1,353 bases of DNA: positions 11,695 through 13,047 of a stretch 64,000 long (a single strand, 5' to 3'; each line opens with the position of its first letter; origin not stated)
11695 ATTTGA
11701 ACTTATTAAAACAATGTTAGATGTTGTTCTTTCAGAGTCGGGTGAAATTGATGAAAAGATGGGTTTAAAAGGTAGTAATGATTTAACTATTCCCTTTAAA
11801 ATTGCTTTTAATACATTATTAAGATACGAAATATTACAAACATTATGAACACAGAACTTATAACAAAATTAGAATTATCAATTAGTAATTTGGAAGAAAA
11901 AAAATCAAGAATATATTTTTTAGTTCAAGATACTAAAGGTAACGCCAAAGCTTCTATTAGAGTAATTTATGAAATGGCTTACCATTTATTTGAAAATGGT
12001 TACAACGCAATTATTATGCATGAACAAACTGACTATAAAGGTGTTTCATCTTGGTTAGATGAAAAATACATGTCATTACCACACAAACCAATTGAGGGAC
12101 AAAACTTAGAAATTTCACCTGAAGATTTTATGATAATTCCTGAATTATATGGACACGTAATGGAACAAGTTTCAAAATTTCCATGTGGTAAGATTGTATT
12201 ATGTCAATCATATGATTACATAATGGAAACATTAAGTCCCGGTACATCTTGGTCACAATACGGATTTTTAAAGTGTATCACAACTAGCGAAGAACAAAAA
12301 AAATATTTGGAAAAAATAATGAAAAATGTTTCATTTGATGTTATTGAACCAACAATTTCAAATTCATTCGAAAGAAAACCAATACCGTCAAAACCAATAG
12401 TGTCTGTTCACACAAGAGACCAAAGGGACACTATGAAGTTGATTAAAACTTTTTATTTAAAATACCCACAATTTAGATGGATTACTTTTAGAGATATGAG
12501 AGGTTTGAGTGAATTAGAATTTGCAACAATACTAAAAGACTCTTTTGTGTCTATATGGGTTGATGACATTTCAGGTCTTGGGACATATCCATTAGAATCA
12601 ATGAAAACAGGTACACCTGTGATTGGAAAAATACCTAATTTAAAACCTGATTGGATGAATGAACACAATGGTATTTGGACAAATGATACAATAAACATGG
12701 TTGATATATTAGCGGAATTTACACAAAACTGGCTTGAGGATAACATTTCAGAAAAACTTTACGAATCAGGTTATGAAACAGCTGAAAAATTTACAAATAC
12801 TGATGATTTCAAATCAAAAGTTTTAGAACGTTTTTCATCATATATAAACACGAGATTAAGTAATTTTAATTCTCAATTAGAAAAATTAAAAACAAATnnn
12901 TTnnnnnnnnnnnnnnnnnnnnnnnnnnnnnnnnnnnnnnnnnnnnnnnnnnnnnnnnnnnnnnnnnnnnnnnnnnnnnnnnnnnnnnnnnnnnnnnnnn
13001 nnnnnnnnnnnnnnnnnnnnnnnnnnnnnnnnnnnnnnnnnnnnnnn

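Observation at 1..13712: Fourteen-kb phage-borne glycan biosynthesis island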

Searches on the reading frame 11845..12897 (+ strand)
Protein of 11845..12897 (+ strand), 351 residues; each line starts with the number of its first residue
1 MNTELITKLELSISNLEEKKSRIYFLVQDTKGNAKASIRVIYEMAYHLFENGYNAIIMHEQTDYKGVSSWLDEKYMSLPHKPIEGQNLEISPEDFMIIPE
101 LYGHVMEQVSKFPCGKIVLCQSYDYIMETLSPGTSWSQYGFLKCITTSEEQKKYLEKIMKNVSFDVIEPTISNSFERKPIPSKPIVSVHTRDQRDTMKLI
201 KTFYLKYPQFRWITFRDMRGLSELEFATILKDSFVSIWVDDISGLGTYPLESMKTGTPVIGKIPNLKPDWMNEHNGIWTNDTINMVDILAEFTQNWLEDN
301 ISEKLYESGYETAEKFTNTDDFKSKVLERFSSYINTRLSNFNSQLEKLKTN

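Call 5: search_protein_families(library=pfam, max_evalue=0.01, proteins=[window:11845-12897:+])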
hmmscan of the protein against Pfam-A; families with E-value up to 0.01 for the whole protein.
window:11845-12897:+ (351 aa): 0 families

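Call 7: search_protein_families(library=phrogs, max_evalue=0.001, proteins=[window:11845-12897:+])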
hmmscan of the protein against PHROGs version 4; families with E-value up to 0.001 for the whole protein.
window:11845-12897:+ (351 aa): 0 families

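Call 37: search_protein_families(library=ncbifam, max_evalue=0.01, proteins=[window:11845-12897:+])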
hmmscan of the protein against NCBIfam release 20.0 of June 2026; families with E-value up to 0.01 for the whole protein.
window:11845-12897:+ (351 aa): 0 families

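Call 44: search_protein_representatives(protein=window:11845-12897:+)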
Query: 351 residues. Proteins with E-value up to 0.001 (for the whole library): 652; up to 1e-10: 385; up to 1e-30: 166. The best 150 are listed.
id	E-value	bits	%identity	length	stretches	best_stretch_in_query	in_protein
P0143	5.5e-135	466.2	58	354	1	6-351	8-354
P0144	3.0e-102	358.6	46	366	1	4-349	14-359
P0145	4.4e-93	328.4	43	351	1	5-349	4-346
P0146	8.8e-89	314.3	40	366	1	6-347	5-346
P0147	2.3e-88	312.9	43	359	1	3-350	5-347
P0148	4.3e-85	302.2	59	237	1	109-316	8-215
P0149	1.0e-84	301.0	63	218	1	2-205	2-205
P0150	1.1e-81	291.0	40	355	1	8-350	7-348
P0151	3.2e-81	289.4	43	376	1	8-347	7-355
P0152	4.5e-79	282.4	38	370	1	4-349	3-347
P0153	4.7e-79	282.3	44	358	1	11-343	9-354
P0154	1.0e-78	281.2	42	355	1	2-349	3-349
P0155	4.8e-76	272.4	40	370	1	12-346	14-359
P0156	1.9e-72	260.6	34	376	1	5-343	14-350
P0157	4.4e-72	259.4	44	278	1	13-269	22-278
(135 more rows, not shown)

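Call 47: search_solved_structures(query=A3, max_evalue=1)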
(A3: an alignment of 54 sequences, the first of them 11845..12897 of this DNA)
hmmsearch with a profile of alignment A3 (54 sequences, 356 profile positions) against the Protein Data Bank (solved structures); distinct sequences matched with E-value up to 1: 18.
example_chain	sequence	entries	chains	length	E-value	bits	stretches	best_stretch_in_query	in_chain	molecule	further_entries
8xsg_A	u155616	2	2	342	2.1e-26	96.2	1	44-337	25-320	Putative glycosyltransferase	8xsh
2jjm_A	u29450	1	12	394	1.8e-05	27.4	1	223-336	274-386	GLYCOSYL TRANSFERASE, GROUP 1 FAMILY PROTEIN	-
3mbo_A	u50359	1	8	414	2e-05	27.2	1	223-336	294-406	Glycosyltransferase, group 1 family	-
5i45_A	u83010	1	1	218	0.00011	24.8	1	242-339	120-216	Glycosyl transferases group 1 family protein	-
5d00_A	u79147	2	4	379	0.00024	23.6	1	241-335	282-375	N-acetyl-alpha-D-glucosaminyl L-malate synthase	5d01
9dcm_B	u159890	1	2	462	0.0013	21.3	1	226-334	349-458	Sucrose-phosphate synthase-like protein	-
8vrf_B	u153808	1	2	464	0.0013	21.2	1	226-334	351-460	Sucrose-phosphate synthase-like protein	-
8uag_A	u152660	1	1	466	0.0013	21.2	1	226-334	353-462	Sucrose-phosphate synthase-like protein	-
2f9f_A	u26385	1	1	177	0.014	17.8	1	221-296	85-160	first mannosyl transferase (wbaZ-1)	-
8x3q_C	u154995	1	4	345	0.059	15.8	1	245-295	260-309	Glycosyl transferase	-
7fg9_A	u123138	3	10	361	0.064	15.7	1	245-295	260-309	Glycosyl transferase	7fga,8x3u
6d9t_A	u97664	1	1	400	0.069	15.5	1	241-340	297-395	Glycosyl transferase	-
3qhp_A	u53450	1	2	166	0.16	14.3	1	223-307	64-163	Type 1 capsular polysaccharide biosynthesis protein J (CapJ)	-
7qsg_A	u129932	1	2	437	0.17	14.2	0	220-276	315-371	D-inositol 3-phosphate glycosyltransferase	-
6n1x_A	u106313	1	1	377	0.24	13.8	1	241-337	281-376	Glycosyltransferase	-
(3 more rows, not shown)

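Call 53: predict_structure(alignment_id=A3)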
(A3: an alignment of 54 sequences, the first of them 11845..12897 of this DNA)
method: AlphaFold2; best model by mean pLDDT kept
length: 351 residues; sequences in the alignment: 54
mean_pLDDT: 95.3   pTM: 0.92
mean pLDDT of the five models: 95.3, 95.0, 95.0, 94.2, 94.1
residues with pLDDT >= 90: 327; 70-90: 21; 50-70: 3; < 50: 0
segments of 3 or more residues with pLDDT < 50: none
pLDDT, mean of each block of 10 residues (from residue 1): 89 98 96 92 98 97 92 95 88 98 96 97 91 95 98 96 97 87 94 96 98 97 95 97 93 97 96 97 96 97 95 95 98 98 96 87
secondary structure, 60 per line:
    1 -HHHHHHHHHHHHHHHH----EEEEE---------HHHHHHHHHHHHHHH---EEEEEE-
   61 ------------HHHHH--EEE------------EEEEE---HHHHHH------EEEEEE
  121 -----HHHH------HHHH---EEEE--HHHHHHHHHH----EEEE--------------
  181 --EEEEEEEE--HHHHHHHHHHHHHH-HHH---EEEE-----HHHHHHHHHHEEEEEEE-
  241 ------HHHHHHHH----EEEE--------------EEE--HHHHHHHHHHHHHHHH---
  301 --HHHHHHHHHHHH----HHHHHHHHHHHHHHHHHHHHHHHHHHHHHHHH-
elements in order: H2-17 E22-26 H36-50 E54-59 H73-77 E80-82 E95-99 H103-108 E115-120 H126-129 H136-139 E143-146 H149-158 E163-166 E183-190 H193-206 E214-217 H223-232 E233-239 H247-254 E259-262 E277-279 H282-297 H303-314 H319-350

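Call 55: fold_search(model_id=the predicted structure, library=pdb)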
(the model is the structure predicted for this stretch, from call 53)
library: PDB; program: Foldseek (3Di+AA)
matches with E <= 10: 1379; with E <= 0.001: 262
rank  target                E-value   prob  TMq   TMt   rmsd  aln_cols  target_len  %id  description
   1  8xsg                  7.9e-14  1.00  0.74  0.76   3.3       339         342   19  Crystal structure of the Actinobacillus minor NM305 glucosyltransferase in complex with UDP (released 2025-01-15)
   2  8xsh                  3.6e-13  1.00  0.73  0.75   3.5       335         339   19  Crystal structure of the Actinobacillus minor NM305 glucosyltransferase (released 2025-01-15)
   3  7qsg_A                2.8e-10  1.00  0.62  0.58   6.0       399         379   10  Methylmannose polysaccharide mannosyltransferase from M. hassiacum (released 2023-01-25)
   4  6kih_B                5.1e-10  1.00  0.64  0.57   6.7       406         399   12  Sucrose-phosphate synthase (tll1590) from Thermosynechococcus elongatus (released 2020-05-27)
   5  6kih_A                2.0e-09  1.00  0.63  0.56   7.4       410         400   11  Sucrose-phosphate synthase (tll1590) from Thermosynechococcus elongatus (released 2020-05-27)
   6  5d00_B                2.6e-09  1.00  0.62  0.60   5.5       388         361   12  Crystal structure of BshA from B. subtilis complexed with N-acetylglucosaminyl-malate and UMP (released 2016-09-07)
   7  5d00_A                2.7e-09  1.00  0.55  0.54   9.1       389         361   12  Crystal structure of BshA from B. subtilis complexed with N-acetylglucosaminyl-malate and UMP (released 2016-09-07)
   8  6eji_A                3.3e-09  1.00  0.68  0.66   4.8       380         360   12  Structure of a glycosyltransferase (released 2018-02-07)
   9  3c4q_B                4.1e-09  1.00  0.62  0.57   6.9       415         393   11  Structure of the retaining glycosyltransferase MshA : The first step in mycothiol biosynthesis. Organism : Corynebacte (released 2008-04-01)
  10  6d9t                  9.1e-09  1.00  0.62  0.58   6.0       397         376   12  BshA from Staphylococcus aureus complexed with UDP (released 2019-05-08)
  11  3c48_A                9.5e-09  1.00  0.36  0.32  13.1       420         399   12  Structure of the retaining glycosyltransferase MshA: The first step in mycothiol biosynthesis. Organism: Corynebacteri (released 2008-03-25)
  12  3mbo_C                1.8e-08  1.00  0.57  0.54   7.8       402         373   12  Crystal Structure of the Glycosyltransferase BaBshA bound with UDP and L-malate (released 2010-09-29)
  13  5d01_A                1.9e-08  1.00  0.57  0.56   8.0       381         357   12  Crystal structure of BshA from B. subtilis complexed with N-acetylglucosaminyl-malate (released 2016-09-07)
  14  3c4q_A                2.2e-08  1.00  0.62  0.56   6.9       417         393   11  Structure of the retaining glycosyltransferase MshA : The first step in mycothiol biosynthesis. Organism : Corynebacte (released 2008-04-01)
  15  6n1x                  2.5e-08  1.00  0.60  0.56   6.1       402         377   12  BshA from Staphylococcus aureus complexed with UDP and N-acetylglucosamine (released 2019-08-21)
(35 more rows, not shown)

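Call 62: find_related_loci(query=A4, collection=viral_contigs, flank=6000)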
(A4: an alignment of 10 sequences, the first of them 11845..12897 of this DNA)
Query A4 (351 aa) in viral_contigs; peptide patterns used: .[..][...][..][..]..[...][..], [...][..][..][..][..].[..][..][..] (x = any residue, [..] = any of these).
597 stretches matched a pattern (row limit reached: there are more); 564 encode a relative of the query (tblastn E <= 1e-3); the best 80 are kept; 80 distinct loci.
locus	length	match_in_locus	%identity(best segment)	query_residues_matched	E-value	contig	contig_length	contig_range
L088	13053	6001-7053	75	1-351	0e+0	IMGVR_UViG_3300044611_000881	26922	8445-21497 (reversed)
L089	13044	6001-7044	72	1-348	2e-178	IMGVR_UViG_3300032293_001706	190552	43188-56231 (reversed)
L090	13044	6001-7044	65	1-348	4e-165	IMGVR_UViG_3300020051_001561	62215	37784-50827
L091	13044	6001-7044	64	1-348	1e-164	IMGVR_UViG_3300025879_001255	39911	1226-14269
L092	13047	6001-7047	66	1-349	2e-163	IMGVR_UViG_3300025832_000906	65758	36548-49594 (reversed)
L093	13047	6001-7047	66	1-349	2e-163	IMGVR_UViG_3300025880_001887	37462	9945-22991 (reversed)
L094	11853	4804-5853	65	1-350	7e-163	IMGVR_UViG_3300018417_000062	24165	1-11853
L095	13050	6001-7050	65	1-350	8e-163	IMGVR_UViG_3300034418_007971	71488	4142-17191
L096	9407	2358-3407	63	1-350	1e-162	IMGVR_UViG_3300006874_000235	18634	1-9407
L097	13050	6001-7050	64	1-350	3e-161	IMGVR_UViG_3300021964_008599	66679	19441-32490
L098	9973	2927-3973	64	1-349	6e-161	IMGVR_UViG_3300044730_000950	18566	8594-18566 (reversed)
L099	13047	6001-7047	63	1-349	4e-161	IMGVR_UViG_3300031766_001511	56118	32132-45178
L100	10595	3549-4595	64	1-349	7e-161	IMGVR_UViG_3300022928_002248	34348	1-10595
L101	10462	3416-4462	63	1-349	4e-161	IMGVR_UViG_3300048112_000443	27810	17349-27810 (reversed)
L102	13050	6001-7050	65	1-350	9e-159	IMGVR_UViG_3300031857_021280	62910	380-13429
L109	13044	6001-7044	65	1-348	4e-165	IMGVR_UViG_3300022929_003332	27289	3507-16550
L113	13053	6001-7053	62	1-350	3e-156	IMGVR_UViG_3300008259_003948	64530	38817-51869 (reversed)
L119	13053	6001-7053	62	1-350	8e-155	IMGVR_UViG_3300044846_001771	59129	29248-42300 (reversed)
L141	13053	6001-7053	60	1-350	2e-150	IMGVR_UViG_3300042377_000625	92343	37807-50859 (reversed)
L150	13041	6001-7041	58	1-347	6e-149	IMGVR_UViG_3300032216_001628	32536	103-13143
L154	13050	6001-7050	59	1-350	1e-148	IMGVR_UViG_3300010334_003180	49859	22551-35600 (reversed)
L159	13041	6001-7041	60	4-349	2e-148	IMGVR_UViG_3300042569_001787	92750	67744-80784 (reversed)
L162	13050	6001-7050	59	1-350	3e-148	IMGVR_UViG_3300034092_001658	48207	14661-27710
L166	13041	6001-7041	60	4-349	3e-148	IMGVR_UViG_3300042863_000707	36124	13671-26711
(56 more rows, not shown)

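Call 65: search_protein_families(library=pfam, max_evalue=0.001, proteins=[L109:3308-4393:+, L166:2706-4214:+, L154:960-2045:+, L119:1634-2251:+, L159:363-962:+, L141:3543-4250:+, L141:1289-1915:+, L113:2065-2844:+, L150:2334-3266:+, L162:2795-3529:+])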
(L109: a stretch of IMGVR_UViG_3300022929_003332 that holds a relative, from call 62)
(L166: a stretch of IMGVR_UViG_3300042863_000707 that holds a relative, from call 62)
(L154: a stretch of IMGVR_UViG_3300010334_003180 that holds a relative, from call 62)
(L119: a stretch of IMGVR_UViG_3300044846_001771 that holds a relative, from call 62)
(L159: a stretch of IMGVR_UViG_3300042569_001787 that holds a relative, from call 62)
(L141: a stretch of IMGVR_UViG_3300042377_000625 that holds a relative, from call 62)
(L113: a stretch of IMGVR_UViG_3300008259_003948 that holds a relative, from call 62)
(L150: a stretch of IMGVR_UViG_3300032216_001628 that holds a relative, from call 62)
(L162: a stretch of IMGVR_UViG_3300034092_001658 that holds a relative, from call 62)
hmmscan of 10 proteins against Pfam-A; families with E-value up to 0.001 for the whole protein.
L109:3308-4393:+ (362 aa): 6 families
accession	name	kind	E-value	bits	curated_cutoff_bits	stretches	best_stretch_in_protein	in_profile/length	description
PF01370.27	Epimerase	-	2.8e-47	161.6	20.9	1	4-247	1-240/240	NAD dependent epimerase/dehydratase family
PF16363.11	GDP_Man_Dehyd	-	1.8e-30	107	27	1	6-319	2-331/332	GDP-mannose 4,6 dehydratase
PF01073.25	3Beta_HSD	-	5.5e-13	49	22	1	5-230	1-223/280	3-beta hydroxysteroid dehydrogenase/isomerase family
PF02719.21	Polysacc_synt_2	-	1.9e-07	31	20.2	0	4-117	1-125/293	Polysaccharide biosynthesis protein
PF04321.23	RmlD_sub_bind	-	1.8e-05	24.4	27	1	3-239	2-200/287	RmlD substrate binding domain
PF13460.12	NAD_binding_10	-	0.00039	20.8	27.2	1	8-130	1-109/184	NAD(P)H-binding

L166:2706-4214:+ (503 aa): 3 families
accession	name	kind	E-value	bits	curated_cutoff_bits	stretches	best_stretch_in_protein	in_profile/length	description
PF13712.12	Glyco_tranf_2_5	-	5.4e-23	82.3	27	1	5-187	3-180/210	Glycosyltransferase like family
PF00535.33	Glycos_transf_2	-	2.7e-16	60.4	23.3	2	246-377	2-130/168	Glycosyl transferase family 2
PF10111.15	Glyco_tranf_2_2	-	0.00015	21.8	27.3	0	257-442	15-198/276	Glycosyltransferase like family 2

L154:960-2045:+ (362 aa): 1 family
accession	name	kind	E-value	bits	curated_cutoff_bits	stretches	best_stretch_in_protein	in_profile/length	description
PF01041.23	DegT_DnrJ_EryC1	-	2e-61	208.6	19.8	1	9-357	3-359/360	DegT/DnrJ/EryC1/StrS aminotransferase family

L119:1634-2251:+ (206 aa): 4 families
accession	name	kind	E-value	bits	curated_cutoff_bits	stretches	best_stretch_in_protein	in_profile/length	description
PF13578.12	Methyltransf_24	-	2e-20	74.1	26.3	1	40-174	1-105/105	Methyltransferase domain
PF04989.18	RMNT_CmcI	-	1.5e-09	38.3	23.2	1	140-175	114-149/206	Rhamnosyl O-methyltransferase/CmcI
PF01596.23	Methyltransf_3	-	3.2e-08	33.6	22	1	21-68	30-76/204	O-methyltransferase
PF05711.17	TylF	-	7.5e-05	22.5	23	1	115-189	171-245/264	Macrocin-O-methyltransferase (TylF)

L159:363-962:+ (200 aa): 2 families
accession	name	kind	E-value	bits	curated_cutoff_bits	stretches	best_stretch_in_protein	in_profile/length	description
PF00692.24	dUTPase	-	3.9e-24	85.3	22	1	69-199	5-129/129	dUTPase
PF22769.1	DCD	-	1.8e-05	25.3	27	1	104-168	87-150/153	dCTP deaminase-like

L141:3543-4250:+ (236 aa): 1 family
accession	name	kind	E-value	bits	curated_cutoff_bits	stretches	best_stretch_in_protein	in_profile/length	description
PF00535.33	Glycos_transf_2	-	3.4e-11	43.8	23.3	1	4-141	1-116/168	Glycosyl transferase family 2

L141:1289-1915:+ (209 aa): 1 family
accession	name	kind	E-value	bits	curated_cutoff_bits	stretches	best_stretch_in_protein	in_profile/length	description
PF01041.23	DegT_DnrJ_EryC1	-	1.2e-13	51.5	19.8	1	9-80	26-98/360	DegT/DnrJ/EryC1/StrS aminotransferase family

L113:2065-2844:+ (260 aa): 1 family
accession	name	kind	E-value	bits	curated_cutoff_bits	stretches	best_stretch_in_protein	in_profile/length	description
PF01531.22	Glyco_transf_11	-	6.9e-31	108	23.9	1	73-259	112-296/298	Glycosyl transferase family 11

L150:2334-3266:+ (311 aa): 0 families

L162:2795-3529:+ (245 aa): 2 families
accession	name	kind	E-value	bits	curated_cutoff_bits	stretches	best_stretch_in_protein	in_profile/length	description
PF00535.33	Glycos_transf_2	-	1.5e-09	38.4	23.3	1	10-130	2-113/168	Glycosyl transferase family 2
PF13641.12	Glyco_tranf_2_3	-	0.00018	22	27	1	9-122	4-113/230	Glycosyltransferase like family 2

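Call 66: search_dna_similar(query=window:11845-12897:+, collection=phages, mode=protein, max_rows=25)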
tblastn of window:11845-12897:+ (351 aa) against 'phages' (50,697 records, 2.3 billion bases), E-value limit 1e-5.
No match.

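Call 99: fold_search(model_id=the predicted structure, library=viral)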
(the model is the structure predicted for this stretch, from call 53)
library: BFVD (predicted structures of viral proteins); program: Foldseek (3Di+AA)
matches with E <= 10: 679; with E <= 0.001: 145
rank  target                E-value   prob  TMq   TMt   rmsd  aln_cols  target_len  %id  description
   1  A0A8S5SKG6            7.5e-09  1.00  0.59  0.43   6.7       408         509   14  Glycosyl transferase family 1 domain-containing protein [Myoviridae sp. ctQVY25]
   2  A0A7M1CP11            2.0e-08  1.00  0.57  0.56   6.1       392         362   13  (no name in the UniProt tables at hand)
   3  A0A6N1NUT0            3.3e-08  1.00  0.51  0.52   8.7       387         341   12  Spore protein YkvP/CgeB glycosyl transferase-like domain-containing protein [Tupanvirus soda lake]
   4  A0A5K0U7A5            5.3e-08  1.00  0.59  0.43   7.2       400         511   12  Glycosyltransferase family group 1 protein [Yasminevirus sp. GU-2018]
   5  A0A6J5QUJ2            8.4e-08  1.00  0.53  0.31   8.0       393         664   15  Glycosyl transferase, family 1 [uncultured Caudovirales phage]
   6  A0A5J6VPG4            9.3e-08  1.00  0.58  0.33   6.1       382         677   12  Glycosyltransferase group 1 [Megaviridae environmental sample]
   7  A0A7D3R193            9.9e-08  1.00  0.63  0.28   8.8       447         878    9  Glycosyl transferase family 1 [Fadolivirus FV1/VV64]
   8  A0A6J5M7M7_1          2.2e-07  1.00  0.56  0.28   7.2       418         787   11  Methyltransferase FkbM [uncultured Caudovirales phage]
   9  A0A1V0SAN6            3.1e-07  1.00  0.48  0.53   6.7       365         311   13  Uncharacterized protein [Catovirus CTV1]
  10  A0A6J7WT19            3.5e-07  1.00  0.59  0.53   7.0       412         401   14  RfaG Glycosyltransferase [uncultured Caudovirales phage]
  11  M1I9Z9                3.5e-07  1.00  0.62  0.43   7.9       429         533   13  (no name in the UniProt tables at hand)
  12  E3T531                3.5e-07  1.00  0.59  0.41   6.6       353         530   12  Putative methyltransferase [Cafeteria roenbergensis virus (strain BV-PW1)]
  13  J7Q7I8                3.9e-07  1.00  0.58  0.60   5.5       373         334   13  Putative glycosyltransferase [Alphaspiravirus yamagawaense]
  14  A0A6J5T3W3            4.3e-07  1.00  0.59  0.22   9.2       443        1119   11  Glyco_tranf_GTA_type domain containing protein [uncultured Caudovirales phage]
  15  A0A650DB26            4.8e-07  1.00  0.60  0.47   6.0       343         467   15  (no name in the UniProt tables at hand)
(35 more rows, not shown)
